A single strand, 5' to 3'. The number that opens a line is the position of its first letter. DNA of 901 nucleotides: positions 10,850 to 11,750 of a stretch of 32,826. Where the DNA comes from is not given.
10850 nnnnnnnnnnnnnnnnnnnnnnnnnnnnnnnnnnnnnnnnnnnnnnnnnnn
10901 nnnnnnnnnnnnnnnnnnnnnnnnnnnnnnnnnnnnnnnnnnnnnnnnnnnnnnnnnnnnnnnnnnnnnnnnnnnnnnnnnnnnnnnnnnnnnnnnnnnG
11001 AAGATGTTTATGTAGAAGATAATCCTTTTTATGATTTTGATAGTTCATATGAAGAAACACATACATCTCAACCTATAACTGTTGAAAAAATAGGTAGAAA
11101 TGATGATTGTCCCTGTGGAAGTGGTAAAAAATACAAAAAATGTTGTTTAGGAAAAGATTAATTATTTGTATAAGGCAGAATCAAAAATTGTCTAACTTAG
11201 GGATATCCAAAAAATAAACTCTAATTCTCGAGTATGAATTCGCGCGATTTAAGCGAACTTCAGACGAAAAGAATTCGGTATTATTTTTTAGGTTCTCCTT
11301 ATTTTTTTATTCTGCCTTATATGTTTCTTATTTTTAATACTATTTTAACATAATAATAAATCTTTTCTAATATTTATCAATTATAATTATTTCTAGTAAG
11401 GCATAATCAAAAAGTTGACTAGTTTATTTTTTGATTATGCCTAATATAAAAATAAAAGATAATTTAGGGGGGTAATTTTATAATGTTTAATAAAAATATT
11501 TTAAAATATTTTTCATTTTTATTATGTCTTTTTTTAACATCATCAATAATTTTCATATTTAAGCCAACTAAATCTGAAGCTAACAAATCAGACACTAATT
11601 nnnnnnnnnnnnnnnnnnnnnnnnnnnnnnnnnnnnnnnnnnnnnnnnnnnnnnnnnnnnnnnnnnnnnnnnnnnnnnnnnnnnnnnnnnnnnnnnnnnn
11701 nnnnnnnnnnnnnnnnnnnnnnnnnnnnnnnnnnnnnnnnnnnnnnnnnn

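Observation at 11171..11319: A complete family B element is inserted into the loop of a short family A element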

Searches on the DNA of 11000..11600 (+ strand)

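Call 50: search_dna_similar(query=window:11171-11319:+, collection=plasmids, mode=distant, max_evalue=1, max_rows=10)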
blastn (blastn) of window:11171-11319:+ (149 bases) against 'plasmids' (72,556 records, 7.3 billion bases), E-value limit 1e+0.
Records with a match: 2; places in all: 2; records where one place covers at least 80% of the query: 0.
Best place of each record, by identity: 80-90% 2.
By first word of the organism name: Proteus 2.
By predicted mobility (MOB-suite, as given by PLSDB): mobilizable 2.
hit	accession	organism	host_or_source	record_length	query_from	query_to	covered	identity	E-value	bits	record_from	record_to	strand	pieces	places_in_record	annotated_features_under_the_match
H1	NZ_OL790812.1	Proteus mirabilis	-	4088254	102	140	26%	82.9%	4e-1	41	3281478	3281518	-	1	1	none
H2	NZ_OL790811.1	Proteus mirabilis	-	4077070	102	140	26%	82.9%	4e-1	41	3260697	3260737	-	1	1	none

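Call 52: search_rna_families(source=window, start=11000, end=11600, threshold=evalue, max_evalue=1)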
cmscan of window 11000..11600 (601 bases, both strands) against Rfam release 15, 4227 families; matches with E-value up to 1: 1.
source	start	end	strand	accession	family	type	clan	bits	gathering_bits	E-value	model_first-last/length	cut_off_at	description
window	11169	11321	-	RF04128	MIR8562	Gene; miRNA;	-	18.2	211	0.65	66-177/242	no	MIR8562 microRNA precursor family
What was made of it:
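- On Known RNA families (Rfam): The only match was a chance one at E=0.65 in 11000-11600 (call 52).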
